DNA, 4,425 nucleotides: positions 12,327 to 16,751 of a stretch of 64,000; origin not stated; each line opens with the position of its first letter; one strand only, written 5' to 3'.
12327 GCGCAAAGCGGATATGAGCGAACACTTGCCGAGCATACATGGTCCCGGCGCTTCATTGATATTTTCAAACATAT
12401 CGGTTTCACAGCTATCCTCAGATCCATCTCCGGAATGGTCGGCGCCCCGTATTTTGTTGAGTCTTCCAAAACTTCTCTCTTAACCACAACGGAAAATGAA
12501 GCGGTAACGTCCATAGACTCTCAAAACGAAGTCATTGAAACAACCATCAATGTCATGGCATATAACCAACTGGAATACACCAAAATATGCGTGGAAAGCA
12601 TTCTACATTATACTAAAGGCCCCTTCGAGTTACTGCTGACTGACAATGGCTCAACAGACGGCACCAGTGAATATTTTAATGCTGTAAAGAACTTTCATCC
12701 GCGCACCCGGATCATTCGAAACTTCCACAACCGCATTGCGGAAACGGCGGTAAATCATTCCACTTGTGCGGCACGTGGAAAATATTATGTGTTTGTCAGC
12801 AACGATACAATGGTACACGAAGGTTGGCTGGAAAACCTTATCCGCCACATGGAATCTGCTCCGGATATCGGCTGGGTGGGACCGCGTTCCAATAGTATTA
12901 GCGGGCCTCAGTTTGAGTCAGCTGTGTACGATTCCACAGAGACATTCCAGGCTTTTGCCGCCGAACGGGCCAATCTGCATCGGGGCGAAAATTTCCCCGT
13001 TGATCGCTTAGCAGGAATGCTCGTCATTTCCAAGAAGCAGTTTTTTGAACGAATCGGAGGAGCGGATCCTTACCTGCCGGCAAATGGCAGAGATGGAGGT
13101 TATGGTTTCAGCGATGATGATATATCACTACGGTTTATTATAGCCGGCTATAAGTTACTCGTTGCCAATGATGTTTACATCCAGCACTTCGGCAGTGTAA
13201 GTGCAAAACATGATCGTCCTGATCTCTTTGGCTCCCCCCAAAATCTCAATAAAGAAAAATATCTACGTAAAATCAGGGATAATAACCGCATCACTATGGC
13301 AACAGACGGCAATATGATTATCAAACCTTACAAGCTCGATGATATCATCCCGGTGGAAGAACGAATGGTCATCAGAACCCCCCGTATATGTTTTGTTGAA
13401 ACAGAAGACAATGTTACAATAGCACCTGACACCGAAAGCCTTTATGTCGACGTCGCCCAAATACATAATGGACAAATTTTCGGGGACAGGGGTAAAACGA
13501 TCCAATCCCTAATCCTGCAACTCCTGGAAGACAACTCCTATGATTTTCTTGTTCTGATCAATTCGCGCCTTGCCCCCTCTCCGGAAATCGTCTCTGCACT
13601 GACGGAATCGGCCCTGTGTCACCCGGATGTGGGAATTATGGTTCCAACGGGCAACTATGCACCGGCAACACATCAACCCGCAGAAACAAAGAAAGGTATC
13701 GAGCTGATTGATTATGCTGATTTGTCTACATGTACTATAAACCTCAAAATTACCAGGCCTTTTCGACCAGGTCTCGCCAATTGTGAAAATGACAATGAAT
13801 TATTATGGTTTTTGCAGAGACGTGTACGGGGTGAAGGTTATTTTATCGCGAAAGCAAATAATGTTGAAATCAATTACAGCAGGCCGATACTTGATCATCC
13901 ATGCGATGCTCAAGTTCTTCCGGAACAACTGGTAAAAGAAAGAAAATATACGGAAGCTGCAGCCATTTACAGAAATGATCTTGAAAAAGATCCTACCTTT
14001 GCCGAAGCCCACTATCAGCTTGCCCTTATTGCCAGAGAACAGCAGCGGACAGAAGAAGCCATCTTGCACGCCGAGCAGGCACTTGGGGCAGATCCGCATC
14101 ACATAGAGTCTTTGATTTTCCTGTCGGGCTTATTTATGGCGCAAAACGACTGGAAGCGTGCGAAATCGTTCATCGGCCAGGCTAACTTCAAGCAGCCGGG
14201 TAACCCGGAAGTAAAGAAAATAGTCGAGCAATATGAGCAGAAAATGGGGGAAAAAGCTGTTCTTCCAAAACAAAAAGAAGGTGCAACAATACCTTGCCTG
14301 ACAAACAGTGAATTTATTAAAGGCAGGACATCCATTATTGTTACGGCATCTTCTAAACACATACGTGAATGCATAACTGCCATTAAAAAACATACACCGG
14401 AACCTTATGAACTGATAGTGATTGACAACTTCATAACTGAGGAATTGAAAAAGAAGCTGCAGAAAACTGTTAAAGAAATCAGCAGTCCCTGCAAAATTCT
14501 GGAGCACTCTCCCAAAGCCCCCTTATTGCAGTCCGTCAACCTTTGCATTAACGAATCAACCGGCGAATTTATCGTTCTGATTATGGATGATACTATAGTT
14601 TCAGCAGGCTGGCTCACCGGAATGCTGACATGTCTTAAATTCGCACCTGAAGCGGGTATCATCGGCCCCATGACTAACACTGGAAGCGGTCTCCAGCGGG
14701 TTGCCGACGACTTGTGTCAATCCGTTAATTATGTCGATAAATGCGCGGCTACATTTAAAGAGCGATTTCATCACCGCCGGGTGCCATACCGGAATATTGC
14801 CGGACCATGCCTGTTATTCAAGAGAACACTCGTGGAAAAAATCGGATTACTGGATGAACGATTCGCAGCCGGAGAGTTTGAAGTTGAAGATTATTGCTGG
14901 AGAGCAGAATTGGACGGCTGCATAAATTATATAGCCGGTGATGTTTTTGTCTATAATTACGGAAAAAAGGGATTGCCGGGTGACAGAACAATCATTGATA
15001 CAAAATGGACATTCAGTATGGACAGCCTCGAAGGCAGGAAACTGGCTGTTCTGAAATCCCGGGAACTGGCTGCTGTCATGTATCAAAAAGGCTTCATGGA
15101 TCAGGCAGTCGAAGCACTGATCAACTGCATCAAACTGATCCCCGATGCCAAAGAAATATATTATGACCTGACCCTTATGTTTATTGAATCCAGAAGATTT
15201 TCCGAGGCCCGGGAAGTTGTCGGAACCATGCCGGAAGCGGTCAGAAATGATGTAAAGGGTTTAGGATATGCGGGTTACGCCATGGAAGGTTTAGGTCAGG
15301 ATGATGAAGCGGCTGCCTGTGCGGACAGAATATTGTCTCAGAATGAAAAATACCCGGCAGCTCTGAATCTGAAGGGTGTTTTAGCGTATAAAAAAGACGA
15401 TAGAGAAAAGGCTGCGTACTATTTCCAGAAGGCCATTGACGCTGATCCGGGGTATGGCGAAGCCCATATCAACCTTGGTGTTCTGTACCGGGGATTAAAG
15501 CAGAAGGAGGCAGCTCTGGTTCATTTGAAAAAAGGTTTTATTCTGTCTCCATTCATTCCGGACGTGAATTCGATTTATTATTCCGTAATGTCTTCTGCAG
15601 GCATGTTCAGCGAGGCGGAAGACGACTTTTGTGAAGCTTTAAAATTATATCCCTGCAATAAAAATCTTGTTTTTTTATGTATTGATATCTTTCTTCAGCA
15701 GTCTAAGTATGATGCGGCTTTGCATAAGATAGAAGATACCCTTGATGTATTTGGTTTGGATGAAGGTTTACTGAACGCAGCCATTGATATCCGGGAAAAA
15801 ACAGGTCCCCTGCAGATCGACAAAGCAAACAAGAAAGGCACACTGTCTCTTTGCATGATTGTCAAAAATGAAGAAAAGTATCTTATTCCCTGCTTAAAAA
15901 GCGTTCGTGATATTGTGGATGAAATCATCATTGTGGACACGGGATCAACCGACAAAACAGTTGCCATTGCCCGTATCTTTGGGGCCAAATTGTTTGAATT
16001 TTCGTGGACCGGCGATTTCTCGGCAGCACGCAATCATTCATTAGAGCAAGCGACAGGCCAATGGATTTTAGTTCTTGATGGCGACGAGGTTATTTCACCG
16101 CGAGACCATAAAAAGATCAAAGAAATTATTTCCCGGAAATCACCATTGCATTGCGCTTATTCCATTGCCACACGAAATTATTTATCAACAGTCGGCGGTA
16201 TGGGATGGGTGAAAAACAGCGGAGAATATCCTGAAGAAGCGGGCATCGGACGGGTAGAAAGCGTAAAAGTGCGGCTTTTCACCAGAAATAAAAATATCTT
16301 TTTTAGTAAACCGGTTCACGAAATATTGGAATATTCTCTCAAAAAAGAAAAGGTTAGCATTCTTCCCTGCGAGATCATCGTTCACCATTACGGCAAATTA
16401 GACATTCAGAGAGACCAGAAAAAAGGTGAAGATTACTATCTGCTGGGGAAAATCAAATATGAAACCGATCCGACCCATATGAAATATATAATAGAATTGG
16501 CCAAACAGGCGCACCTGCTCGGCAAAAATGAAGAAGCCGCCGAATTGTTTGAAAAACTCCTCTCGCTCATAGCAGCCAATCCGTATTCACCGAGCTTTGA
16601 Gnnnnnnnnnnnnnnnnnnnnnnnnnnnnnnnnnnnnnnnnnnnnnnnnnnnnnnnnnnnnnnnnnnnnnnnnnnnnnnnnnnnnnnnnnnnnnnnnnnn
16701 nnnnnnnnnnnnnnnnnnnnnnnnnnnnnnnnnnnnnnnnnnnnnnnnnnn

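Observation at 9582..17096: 2504-aa single-ORF glycan assembly line converging on the flagellin unit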

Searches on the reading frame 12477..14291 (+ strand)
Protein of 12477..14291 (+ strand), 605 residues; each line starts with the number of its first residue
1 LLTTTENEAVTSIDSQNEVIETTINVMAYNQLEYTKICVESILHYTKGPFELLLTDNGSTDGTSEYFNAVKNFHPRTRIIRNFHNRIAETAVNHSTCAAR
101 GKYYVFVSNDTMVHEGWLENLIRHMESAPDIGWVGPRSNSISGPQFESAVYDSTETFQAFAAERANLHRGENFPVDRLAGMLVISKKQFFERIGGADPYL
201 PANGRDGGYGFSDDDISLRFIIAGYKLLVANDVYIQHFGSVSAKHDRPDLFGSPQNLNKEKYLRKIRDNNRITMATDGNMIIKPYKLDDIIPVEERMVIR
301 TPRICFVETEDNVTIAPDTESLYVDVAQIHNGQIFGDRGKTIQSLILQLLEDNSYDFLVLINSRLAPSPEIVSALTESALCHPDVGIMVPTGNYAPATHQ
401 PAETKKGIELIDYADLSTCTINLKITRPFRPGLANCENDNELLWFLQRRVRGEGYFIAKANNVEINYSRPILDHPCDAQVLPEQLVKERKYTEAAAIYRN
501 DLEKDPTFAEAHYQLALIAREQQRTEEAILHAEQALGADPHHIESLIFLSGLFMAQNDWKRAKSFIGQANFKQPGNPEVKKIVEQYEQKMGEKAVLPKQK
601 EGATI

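Call 46: predict_structure(alignment_id=A1)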
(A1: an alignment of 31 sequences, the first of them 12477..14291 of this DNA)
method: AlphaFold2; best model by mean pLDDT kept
length: 605 residues; sequences in the alignment: 31
mean_pLDDT: 83.8   pTM: 0.83
mean pLDDT of the five models: 83.8, 83.1, 82.5, 82.3, 80.6
residues with pLDDT >= 90: 335; 70-90: 175; 50-70: 38; < 50: 57
segments of 3 or more residues with pLDDT < 50: 1-17, 204-208, 240-250, 252-255, 312-318, 593-605
pLDDT, mean of each block of 10 residues (from residue 1): 28 44 88 91 92 86 89 92 82 92 93 94 96 93 82 87 94 91 95 90 52 89 97 85 40 57 88 88 94 91 87 48 87 74 90 91 87 95 95 82 75 91 94 94 94 93 79 75 93 97 97 98 97 95 93 94 87 73 85 38 27
secondary structure, 60 per line:
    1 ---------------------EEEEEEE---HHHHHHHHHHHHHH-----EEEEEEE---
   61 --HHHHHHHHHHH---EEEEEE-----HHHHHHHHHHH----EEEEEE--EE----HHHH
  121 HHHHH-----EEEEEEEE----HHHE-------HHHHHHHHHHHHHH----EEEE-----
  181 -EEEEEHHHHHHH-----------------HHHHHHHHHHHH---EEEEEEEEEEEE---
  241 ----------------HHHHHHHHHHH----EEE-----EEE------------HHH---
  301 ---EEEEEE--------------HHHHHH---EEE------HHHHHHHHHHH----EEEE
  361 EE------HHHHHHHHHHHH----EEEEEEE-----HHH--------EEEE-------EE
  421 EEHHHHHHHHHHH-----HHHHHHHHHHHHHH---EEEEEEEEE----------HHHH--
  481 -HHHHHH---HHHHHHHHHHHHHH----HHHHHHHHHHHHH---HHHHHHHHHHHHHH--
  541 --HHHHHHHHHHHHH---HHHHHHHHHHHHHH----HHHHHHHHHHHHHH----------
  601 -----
elements in order: E22-28 H32-45 E51-57 H63-73 E77-82 H88-98 E103-108 H117-125 E131-138 H154-167 E172-175 E182-186 H187-193 H211-222 E226-237 H257-267 E272-274 E280-282 E304-309 H324-329 E333-335 H342-352 E357-362 H369-380 E385-391 E408-411 E419-422 H423-433 H439-452 E456-464 H475-478 H482-487 H491-504 H509-521 H525-538 H543-555 H559-572 H577-590

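Call 53: fold_search(model_id=the predicted structure, library=pdb)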
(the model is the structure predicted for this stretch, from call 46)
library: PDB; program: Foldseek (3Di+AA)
matches with E <= 10: 1634; with E <= 0.001: 413
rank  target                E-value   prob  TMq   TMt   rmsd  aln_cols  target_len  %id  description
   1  8vh8_A                6.5e-14  1.00  0.31  0.35  12.8       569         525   13  Crystal structure of heparosan synthase 2 from Pasteurella multocida at 2.85 A (released 2024-09-04)
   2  8viw_A                8.7e-14  1.00  0.33  0.36  13.4       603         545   13  Cryo-EM structure of heparosan synthase 2 from Pasteurella multocida with polysaccharide in the GlcNAc-T active site (released 2024-07-24)
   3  8vh8_D                4.2e-13  1.00  0.32  0.36  12.3       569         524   12  Crystal structure of heparosan synthase 2 from Pasteurella multocida at 2.85 A (released 2024-09-04)
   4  8vh8_C                8.7e-13  1.00  0.32  0.37  12.3       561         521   13  Crystal structure of heparosan synthase 2 from Pasteurella multocida at 2.85 A (released 2024-09-04)
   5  8vh8_B                9.2e-13  1.00  0.31  0.34  12.8       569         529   13  Crystal structure of heparosan synthase 2 from Pasteurella multocida at 2.85 A (released 2024-09-04)
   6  8vh7_A                2.5e-12  1.00  0.32  0.36  12.6       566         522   13  Crystal structure of heparosan synthase 2 from Pasteurella multocida at 1.98 A (released 2024-07-24)
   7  8vh7_B                3.6e-12  1.00  0.35  0.39  12.4       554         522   12  Crystal structure of heparosan synthase 2 from Pasteurella multocida at 1.98 A (released 2024-07-24)
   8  2z87_B                6.3e-12  1.00  0.29  0.29  23.1       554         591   10  Crystal structure of chondroitin polymerase from Escherichia coli strain K4 (K4CP) complexed with UDP-GalNAc and UDP (released 2008-09-16)
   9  6s24_A                9.9e-12  1.00  0.32  0.36   6.4       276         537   17  Crystal structure of the TgGalNAc-T3 in complex with UDP, manganese and the peptide 3 (released 2019-12-25)
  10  6egs_A                1.8e-11  1.00  0.30  0.37   8.1       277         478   18  Crystal structure of the GalNAc-T2 F104S mutant in complex with UDP-GalNAc (released 2018-04-11)
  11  8ujf_A                2.1e-11  1.00  0.29  0.33   9.3       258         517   18  X-ray crystal structure of Toxoplasma gondii GalNAc-T3 in complex with UDP-GalNAc, Mn2+, and Muc5AC-3,13 (released 2024-05-15)
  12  4d0z_F                2.3e-11  1.00  0.32  0.39   6.8       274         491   18  GalNAc-T2 crystal soaked with UDP-5SGalNAc, mEA2 and manganese (Higher resolution dataset) (released 2014-05-28)
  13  8ujg_A                2.6e-11  1.00  0.32  0.36   7.6       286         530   19  X-ray crystal structure of Toxoplasma gondii GalNAc-T3 in complex with UDP-GalNAc, Mn2+, and the mono-glycopeptide Srs (released 2024-05-15)
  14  6e7i_A                2.9e-11  1.00  0.32  0.38   7.4       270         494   18  Human ppGalNAcT2 I253A/L310A Mutant with EA2 and UDP (released 2020-01-29)
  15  5ndf_E                3.2e-11  1.00  0.31  0.38   7.2       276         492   18  Small-molecule inhibition of ppGalNAc-Ts selectively reduces mucin-type O-glycosylation (released 2017-11-01)
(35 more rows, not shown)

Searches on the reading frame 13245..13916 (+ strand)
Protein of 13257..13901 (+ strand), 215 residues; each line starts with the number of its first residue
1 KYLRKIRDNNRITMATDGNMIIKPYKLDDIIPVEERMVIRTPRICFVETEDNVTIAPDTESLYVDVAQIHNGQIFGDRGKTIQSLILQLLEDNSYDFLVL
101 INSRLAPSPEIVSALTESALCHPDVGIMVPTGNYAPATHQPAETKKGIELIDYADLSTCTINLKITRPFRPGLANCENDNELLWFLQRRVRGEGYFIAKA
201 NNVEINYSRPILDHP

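Call 24: search_protein_families(library=pfam, proteins=[window:13257-13901:+], max_evalue=0.1)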
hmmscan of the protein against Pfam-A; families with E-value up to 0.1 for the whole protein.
window:13257-13901:+ (215 aa): 1 family
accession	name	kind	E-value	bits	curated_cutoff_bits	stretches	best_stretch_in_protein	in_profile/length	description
PF13083.13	KH_KhpA-B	-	0.0071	16.7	32.1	1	47-85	12-54/73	KhpA/KhpB, KH domain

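Call 57: predict_structure(alignment_id=A2)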
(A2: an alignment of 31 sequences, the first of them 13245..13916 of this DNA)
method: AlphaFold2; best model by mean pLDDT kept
length: 224 residues; sequences in the alignment: 31
mean_pLDDT: 76.2   pTM: 0.72
mean pLDDT of the five models: 76.2, 75.8, 75.2, 73.0, 69.2
residues with pLDDT >= 90: 33; 70-90: 118; 50-70: 64; < 50: 9
segments of 3 or more residues with pLDDT < 50: 56-59, 196-198
pLDDT, mean of each block of 10 residues (from residue 1): 80 86 84 71 82 61 78 87 78 90 85 91 84 67 61 66 86 87 80 56 74 54 53
secondary structure, 60 per line:
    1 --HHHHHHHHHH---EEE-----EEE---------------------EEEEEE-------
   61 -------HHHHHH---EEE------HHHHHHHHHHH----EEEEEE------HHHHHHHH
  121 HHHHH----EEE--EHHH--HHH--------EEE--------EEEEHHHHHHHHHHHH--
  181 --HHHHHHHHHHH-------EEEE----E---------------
elements in order: H3-12 E16-18 E24-26 E48-53 H68-73 E77-79 H86-96 E101-106 H113-125 E130-132 E152-154 E163-166 H167-178 H183-193 E201-204

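Call 60: fold_search(model_id=the predicted structure, library=pdb)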
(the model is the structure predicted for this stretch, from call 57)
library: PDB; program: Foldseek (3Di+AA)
matches with E <= 10: 1398; with E <= 0.001: 0
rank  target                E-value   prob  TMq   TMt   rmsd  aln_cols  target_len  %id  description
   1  7sck_A                1.1e-03  0.99  0.36  0.14   8.8       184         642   10  Cryo-EM structure of the human Exostosin-1 and Exostosin-2 heterodimer in complex with a 7-sugar oligosaccharide accep (released 2022-09-28)
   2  3q80_A                2.0e-03  0.98  0.37  0.38   7.7       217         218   13  Structure of Mtb 2-C-methyl-D-erythritol 4-phosphate cytidyltransferase (IspD) Complexed with CDP-ME (released 2011-05-04)
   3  3okr_A                2.6e-03  0.92  0.28  0.31   9.6       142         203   11  Structure of Mtb apo 2-C-methyl-D-erythritol 4-phosphate cytidyltransferase (IspD) (released 2010-10-06)
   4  3q80_B                3.1e-03  0.98  0.38  0.38   7.8       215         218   12  Structure of Mtb 2-C-methyl-D-erythritol 4-phosphate cytidyltransferase (IspD) Complexed with CDP-ME (released 2011-05-04)
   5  8uhv                  3.8e-03  0.98  0.43  0.21  11.8       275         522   10  X-ray crystal structure of Toxoplasma gondii Apo GalNAc-T3 (released 2024-05-15)
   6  9dyt_B                4.6e-03  0.97  0.38  0.23   6.9       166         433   14  Acanthamoeba Polyphaga Mimivirus R699 (released 2025-06-11)
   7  6fxm_A                4.6e-03  0.93  0.37  0.15   8.0       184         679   11  Crystal Structure of full-length Human Lysyl Hydroxylase LH3 - Cocrystal with Mn2+ (released 2018-08-22)
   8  6fxk_A                4.9e-03  0.95  0.36  0.15   6.3       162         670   11  Crystal Structure of full-length Human Lysyl Hydroxylase LH3 (released 2018-08-22)
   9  3okr_B                4.9e-03  0.84  0.32  0.34   8.5       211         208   12  Structure of Mtb apo 2-C-methyl-D-erythritol 4-phosphate cytidyltransferase (IspD) (released 2010-10-06)
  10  6fxr_A                5.2e-03  0.99  0.44  0.16   8.6       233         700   12  Crystal Structure of full-length Human Lysyl Hydroxylase LH3 - Cocrystal with Fe2+, Mn2+, UDP-Gal (released 2018-08-22)
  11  1vpa_B                5.2e-03  0.91  0.37  0.38   8.8       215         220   12  Crystal structure of 2-C-methyl-D-erythritol 4-phosphate cytidylyltransferase (TM1393) from Thermotoga maritima at 2.6 (released 2004-11-02)
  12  2z86_C                5.5e-03  0.91  0.41  0.18  15.9       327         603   12  Crystal structure of chondroitin polymerase from Escherichia coli strain K4 (K4CP) complexed with UDP-GlcUA and UDP (released 2008-09-16)
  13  6oew_A                6.3e-03  0.95  0.38  0.36   7.7       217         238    9  Structure of a Cytidylyltransferase from Leptospira borgpetersenii serovar Hardjo-bovis (strain JB197) (released 2019-04-17)
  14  1vpa_A                6.7e-03  0.96  0.40  0.41   7.5       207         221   12  Crystal structure of 2-C-methyl-D-erythritol 4-phosphate cytidylyltransferase (TM1393) from Thermotoga maritima at 2.6 (released 2004-11-02)
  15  3n9w_B                6.7e-03  0.91  0.38  0.39   8.7       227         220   10  Crystal structure of 2-C-methyl-D-erythritol 4-phosphate cytidylyltransferase (IspD) in complex with 1,2-Propanediol (released 2011-05-25)
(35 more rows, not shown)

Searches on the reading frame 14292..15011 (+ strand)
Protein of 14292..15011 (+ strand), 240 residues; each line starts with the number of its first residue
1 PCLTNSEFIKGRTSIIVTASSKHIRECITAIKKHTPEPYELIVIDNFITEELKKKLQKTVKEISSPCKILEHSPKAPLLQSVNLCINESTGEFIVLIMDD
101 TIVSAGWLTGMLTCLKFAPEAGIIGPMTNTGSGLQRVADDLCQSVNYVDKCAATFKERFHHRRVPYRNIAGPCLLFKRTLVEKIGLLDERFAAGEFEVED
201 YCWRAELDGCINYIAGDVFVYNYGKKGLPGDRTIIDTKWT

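Call 24: search_protein_families(library=pfam, proteins=[window:14292-15011:+], max_evalue=0.1)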
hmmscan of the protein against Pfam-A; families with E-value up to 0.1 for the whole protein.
window:14292-15011:+ (240 aa): 2 families
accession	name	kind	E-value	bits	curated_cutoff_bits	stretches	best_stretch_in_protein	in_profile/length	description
PF00535.33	Glycos_transf_2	-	1.6e-11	44.9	23.3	1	21-184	10-167/168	Glycosyl transferase family 2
PF13641.12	Glyco_tranf_2_3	-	0.00029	21.3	27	1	14-197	4-186/230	Glycosyltransferase like family 2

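Call 32: search_solved_structures(query=window:14292-15011:+, max_evalue=0.01)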
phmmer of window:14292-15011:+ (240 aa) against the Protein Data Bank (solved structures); distinct sequences matched with E-value up to 0.01: 4.
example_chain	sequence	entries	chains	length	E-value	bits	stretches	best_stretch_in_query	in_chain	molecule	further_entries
6p61_A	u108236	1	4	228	3.1e-06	29.9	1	14-120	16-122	Glycosyltransferase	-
3l7j_A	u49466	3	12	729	0.0038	19.8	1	14-127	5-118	Teichoic acid biosynthesis protein F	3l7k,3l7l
3l7i_A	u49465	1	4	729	0.0039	19.8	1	14-127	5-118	Teichoic acid biosynthesis protein F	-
3l7m_A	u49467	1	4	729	0.0039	19.8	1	14-127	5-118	Teichoic acid biosynthesis protein F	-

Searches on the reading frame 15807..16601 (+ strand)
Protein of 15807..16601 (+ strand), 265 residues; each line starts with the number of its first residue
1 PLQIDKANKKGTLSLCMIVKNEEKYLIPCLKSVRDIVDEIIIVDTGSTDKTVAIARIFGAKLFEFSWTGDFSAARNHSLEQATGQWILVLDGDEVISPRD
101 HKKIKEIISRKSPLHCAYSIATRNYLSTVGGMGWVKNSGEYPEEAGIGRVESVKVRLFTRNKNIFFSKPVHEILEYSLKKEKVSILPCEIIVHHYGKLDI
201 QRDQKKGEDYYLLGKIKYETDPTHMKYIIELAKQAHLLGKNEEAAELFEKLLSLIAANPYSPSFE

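Call 24: search_protein_families(library=pfam, proteins=[window:15807-16601:+], max_evalue=0.1)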
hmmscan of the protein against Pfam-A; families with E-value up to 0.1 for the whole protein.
window:15807-16601:+ (265 aa): 6 families
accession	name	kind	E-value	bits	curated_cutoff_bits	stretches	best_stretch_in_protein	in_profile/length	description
PF00535.33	Glycos_transf_2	-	6.9e-23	81.8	23.3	1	14-114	1-109/168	Glycosyl transferase family 2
PF13704.12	Glyco_tranf_2_4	-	1.4e-05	25.9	27.5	1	20-104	1-94/98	Glycosyl transferase family 2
PF10111.15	Glyco_tranf_2_2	-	2.3e-05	24.5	27.3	1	22-111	11-109/276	Glycosyltransferase like family 2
PF13641.12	Glyco_tranf_2_3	-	0.039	14.4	27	1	39-99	32-102/230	Glycosyltransferase like family 2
PF15714.11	SpoVT_C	-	0.071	13.6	27.5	0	70-111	4-44/128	Stage V sporulation protein T C-terminal, transcription factor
PF05272.17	VapE-like_dom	-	0.08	12.8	25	0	41-112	55-123/217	Virulence-associated protein E-like domain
